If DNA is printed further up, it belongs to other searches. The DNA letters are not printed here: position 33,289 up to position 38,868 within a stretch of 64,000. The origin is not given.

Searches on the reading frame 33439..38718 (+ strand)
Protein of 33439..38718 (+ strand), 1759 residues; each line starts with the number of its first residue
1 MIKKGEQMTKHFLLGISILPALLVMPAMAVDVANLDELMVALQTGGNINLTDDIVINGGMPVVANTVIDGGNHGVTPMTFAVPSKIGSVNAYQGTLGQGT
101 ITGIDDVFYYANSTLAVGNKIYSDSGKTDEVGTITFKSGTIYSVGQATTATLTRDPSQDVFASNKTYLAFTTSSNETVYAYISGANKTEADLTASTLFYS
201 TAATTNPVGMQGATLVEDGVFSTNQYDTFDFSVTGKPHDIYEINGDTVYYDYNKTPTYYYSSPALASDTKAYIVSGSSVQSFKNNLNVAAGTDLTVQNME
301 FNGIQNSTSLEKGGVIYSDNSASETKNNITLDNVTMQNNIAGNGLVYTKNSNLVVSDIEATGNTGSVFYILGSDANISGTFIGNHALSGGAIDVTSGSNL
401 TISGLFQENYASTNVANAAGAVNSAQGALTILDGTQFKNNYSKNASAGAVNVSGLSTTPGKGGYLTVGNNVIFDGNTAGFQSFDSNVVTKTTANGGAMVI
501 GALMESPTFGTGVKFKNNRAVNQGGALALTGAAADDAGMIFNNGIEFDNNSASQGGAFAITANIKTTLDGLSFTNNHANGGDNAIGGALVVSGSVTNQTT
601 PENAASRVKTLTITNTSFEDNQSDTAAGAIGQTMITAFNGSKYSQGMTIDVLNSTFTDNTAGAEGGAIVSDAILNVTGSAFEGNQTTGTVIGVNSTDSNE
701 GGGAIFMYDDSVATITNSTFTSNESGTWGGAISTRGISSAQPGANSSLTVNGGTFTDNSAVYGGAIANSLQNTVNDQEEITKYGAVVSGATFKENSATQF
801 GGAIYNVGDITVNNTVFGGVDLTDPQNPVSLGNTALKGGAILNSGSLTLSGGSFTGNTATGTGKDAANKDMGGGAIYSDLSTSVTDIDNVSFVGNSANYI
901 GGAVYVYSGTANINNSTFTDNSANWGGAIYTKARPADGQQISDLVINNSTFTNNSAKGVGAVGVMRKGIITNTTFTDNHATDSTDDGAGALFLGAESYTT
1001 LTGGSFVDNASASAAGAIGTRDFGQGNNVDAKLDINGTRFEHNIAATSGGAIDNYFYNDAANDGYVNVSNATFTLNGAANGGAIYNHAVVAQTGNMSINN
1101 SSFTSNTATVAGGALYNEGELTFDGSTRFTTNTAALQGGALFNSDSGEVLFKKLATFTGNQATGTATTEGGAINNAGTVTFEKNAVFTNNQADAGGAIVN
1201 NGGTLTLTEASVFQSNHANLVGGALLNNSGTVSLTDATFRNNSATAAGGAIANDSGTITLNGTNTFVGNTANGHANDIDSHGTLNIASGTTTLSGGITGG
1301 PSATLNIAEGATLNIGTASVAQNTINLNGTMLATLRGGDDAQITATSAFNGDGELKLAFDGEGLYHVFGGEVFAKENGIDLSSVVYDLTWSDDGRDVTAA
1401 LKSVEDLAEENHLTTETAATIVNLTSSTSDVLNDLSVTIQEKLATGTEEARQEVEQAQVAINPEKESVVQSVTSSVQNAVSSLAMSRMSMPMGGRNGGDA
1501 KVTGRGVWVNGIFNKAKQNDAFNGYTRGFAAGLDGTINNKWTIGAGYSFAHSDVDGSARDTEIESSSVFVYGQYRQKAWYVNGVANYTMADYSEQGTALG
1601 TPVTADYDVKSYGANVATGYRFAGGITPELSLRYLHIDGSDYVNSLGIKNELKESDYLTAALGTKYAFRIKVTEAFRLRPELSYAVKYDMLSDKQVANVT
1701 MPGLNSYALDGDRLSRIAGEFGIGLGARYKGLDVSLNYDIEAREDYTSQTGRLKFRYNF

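Call 54: search_protein_families(library=pfam, proteins=[window:33439-38718:+], max_evalue=0.0001)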
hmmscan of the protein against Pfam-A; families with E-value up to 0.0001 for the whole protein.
window:33439-38718:+ (1759 aa): 1 family
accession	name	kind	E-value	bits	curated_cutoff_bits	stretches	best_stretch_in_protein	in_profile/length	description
PF02415.23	Chlam_PMP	-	1.7e-25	86.7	20.6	0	915-932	1-19/19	Chlamydia polymorphic membrane protein (Chlamydia_PMP) repeat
